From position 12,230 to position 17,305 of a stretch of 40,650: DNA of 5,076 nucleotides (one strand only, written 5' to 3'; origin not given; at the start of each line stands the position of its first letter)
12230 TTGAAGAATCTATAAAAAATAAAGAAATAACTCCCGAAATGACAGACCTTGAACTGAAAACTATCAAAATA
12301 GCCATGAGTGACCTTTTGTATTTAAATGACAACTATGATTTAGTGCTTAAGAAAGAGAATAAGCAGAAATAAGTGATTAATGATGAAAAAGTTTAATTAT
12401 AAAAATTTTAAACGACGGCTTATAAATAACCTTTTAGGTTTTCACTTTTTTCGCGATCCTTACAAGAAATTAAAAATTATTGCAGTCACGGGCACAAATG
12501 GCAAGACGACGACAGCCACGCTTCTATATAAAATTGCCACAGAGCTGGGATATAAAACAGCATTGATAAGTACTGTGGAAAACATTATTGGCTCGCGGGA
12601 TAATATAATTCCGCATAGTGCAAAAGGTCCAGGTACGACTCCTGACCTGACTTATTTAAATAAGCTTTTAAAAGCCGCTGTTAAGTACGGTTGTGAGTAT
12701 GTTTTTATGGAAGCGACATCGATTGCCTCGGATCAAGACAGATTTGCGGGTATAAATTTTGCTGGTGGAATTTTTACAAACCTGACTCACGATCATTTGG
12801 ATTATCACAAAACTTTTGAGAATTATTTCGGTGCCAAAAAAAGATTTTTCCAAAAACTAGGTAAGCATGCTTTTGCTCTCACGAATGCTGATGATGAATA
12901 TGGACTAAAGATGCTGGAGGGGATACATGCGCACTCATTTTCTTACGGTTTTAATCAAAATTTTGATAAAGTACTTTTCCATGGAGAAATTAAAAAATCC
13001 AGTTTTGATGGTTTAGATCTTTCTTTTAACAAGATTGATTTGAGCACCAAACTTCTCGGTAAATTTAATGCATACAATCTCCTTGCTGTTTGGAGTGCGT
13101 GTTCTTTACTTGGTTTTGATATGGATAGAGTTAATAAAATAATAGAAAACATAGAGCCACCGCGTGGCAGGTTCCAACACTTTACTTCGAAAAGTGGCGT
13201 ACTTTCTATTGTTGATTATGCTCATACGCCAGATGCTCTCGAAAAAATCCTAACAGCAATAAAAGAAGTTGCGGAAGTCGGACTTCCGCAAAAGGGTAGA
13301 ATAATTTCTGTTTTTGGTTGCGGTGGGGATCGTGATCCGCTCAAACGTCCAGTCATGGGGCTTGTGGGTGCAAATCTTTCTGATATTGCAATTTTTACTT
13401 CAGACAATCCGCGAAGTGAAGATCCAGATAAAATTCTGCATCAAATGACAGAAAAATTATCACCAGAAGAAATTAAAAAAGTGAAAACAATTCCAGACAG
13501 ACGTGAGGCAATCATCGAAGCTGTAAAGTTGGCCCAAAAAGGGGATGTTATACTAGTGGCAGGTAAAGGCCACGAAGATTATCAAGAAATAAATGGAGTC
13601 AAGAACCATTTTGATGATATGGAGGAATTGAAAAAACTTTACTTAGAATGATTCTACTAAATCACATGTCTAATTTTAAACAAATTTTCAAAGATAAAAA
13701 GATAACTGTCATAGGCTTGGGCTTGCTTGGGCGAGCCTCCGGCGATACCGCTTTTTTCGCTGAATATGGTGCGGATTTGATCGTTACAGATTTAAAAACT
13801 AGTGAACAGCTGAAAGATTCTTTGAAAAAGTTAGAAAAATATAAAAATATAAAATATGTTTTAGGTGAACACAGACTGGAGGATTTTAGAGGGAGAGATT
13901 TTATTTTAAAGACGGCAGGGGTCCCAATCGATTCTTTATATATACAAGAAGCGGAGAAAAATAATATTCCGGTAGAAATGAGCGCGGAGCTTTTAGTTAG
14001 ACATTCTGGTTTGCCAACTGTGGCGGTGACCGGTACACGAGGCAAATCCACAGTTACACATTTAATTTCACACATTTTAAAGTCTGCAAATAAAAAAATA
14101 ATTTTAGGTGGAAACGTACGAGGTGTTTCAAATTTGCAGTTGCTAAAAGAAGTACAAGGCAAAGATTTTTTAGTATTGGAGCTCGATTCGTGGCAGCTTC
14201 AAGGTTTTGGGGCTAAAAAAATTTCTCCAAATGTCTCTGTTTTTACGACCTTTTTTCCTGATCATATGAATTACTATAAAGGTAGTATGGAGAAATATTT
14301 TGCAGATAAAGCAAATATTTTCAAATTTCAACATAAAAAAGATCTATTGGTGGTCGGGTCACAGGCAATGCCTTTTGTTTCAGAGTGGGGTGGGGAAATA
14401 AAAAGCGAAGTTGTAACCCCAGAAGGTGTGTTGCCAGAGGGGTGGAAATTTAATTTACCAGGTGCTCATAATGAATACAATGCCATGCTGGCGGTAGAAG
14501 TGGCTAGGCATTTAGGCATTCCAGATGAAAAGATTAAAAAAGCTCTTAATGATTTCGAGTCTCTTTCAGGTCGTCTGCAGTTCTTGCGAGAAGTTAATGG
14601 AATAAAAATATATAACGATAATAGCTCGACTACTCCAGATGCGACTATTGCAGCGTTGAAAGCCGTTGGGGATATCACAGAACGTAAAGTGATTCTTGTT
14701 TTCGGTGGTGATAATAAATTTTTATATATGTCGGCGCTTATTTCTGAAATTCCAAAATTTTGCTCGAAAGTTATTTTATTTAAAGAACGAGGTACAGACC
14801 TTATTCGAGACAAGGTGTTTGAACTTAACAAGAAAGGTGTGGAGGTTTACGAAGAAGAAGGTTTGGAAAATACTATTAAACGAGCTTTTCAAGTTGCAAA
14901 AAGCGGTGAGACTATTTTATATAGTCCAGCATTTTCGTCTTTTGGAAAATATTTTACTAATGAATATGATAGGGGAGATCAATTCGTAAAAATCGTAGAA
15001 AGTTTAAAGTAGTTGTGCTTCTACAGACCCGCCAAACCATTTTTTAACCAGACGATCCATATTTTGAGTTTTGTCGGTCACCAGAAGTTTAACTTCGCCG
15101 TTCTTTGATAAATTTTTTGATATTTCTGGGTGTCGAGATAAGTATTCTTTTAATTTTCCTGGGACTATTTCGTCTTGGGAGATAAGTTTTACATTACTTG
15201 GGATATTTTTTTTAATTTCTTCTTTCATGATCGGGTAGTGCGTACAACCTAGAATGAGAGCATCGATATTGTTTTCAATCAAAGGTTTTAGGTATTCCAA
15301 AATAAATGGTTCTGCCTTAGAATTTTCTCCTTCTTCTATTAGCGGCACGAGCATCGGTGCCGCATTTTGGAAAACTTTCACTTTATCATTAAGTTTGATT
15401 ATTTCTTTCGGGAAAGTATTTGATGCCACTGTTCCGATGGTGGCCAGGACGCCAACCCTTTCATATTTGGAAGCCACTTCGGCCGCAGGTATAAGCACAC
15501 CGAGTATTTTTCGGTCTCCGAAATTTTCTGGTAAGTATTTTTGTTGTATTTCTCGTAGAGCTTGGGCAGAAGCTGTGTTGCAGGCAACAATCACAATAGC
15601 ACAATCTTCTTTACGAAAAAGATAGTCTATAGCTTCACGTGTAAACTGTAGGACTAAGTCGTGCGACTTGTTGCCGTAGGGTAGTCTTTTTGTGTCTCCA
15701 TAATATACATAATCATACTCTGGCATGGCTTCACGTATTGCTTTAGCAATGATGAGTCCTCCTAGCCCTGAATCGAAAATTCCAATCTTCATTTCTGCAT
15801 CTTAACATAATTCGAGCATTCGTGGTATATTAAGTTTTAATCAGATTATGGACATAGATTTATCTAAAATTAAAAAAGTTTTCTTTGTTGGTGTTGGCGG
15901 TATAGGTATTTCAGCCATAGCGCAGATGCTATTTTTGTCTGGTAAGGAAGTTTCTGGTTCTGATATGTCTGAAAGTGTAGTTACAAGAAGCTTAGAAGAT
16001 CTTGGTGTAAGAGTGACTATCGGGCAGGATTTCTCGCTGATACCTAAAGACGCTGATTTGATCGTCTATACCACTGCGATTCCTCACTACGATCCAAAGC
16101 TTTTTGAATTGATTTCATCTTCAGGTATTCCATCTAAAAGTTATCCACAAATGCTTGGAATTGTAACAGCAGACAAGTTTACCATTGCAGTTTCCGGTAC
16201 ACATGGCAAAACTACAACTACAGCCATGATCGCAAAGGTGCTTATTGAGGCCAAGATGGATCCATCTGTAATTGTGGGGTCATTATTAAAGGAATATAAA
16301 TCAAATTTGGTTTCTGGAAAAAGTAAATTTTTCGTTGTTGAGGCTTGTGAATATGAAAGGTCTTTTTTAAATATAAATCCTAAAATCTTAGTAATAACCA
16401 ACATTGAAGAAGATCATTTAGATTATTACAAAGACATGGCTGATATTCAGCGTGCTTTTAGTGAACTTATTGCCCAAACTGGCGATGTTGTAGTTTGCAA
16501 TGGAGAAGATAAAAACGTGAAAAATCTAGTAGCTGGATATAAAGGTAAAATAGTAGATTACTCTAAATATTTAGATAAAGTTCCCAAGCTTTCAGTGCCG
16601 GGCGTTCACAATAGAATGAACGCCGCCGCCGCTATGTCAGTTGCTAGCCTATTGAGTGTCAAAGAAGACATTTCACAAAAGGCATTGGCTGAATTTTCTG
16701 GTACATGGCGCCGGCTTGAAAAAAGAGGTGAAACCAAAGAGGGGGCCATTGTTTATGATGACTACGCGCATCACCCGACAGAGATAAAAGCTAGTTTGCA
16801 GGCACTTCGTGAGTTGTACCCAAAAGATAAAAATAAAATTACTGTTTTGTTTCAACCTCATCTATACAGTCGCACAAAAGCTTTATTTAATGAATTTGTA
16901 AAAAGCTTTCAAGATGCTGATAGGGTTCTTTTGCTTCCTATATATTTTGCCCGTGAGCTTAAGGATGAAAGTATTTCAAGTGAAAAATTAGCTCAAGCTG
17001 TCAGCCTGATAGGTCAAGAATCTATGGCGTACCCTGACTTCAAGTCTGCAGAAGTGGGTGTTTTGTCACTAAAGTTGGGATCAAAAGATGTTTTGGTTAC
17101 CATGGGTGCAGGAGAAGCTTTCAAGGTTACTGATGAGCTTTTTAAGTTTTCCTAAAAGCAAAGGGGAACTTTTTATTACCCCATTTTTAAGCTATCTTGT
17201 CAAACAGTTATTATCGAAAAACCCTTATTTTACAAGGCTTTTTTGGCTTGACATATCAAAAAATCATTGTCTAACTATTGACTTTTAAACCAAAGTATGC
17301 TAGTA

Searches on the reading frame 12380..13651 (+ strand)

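Call 73: search_protein_families(library=pfam, proteins=[window:12380-13651:+], max_evalue=0.0001)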
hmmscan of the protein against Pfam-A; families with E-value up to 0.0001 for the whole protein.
window:12380-13651:+ (423 aa): 2 families
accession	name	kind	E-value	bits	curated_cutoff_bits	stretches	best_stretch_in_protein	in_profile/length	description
PF08245.18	Mur_ligase_M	-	1.7e-46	159.1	24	1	36-239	1-198/200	Mur ligase middle domain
PF02875.26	Mur_ligase_C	-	7e-33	114.6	28.4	1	263-397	1-127/127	Mur ligase, glutamate ligase domain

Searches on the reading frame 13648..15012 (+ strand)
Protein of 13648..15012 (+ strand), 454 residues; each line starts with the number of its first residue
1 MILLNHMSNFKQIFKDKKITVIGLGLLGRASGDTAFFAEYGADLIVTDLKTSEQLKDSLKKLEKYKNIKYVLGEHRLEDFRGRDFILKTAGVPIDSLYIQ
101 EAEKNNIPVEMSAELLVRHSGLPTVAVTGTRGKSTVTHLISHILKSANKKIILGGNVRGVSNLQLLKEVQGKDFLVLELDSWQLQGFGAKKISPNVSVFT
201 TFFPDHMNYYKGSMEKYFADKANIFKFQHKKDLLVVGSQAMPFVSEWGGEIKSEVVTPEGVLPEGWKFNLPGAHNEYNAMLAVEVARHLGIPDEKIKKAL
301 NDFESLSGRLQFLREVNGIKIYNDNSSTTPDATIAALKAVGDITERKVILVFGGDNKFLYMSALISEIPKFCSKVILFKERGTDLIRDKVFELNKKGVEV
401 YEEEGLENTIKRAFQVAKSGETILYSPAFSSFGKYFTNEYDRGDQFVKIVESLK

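Call 73: search_protein_families(library=pfam, proteins=[window:13648-15012:+], max_evalue=0.0001)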
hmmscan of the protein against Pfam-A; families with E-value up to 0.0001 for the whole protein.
window:13648-15012:+ (454 aa): 3 families
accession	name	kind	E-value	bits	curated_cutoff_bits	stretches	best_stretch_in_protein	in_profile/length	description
PF08245.18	Mur_ligase_M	-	1.4e-22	81.1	24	1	127-255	1-142/200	Mur ligase middle domain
PF02875.26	Mur_ligase_C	-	1.8e-14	55.1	28.4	1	308-428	1-126/127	Mur ligase, glutamate ligase domain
PF21799.2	MurD-like_N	-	6.4e-07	30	27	1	17-109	1-86/88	Mur ligase MurD-like, N-terminal domain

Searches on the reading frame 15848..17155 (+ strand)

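Call 73: search_protein_families(library=pfam, proteins=[window:15848-17155:+], max_evalue=0.0001)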
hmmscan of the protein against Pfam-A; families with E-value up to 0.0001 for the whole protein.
window:15848-17155:+ (435 aa): 3 families
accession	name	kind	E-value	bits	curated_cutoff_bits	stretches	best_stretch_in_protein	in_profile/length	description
PF02875.26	Mur_ligase_C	-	7.2e-21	75.8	28.4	1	288-422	1-127/127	Mur ligase, glutamate ligase domain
PF08245.18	Mur_ligase_M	-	1.6e-20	74.4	24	1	115-240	1-147/200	Mur ligase middle domain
PF01225.30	Mur_ligase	-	6.1e-15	55.8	21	1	12-109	3-93/95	Mur ligase family, catalytic domain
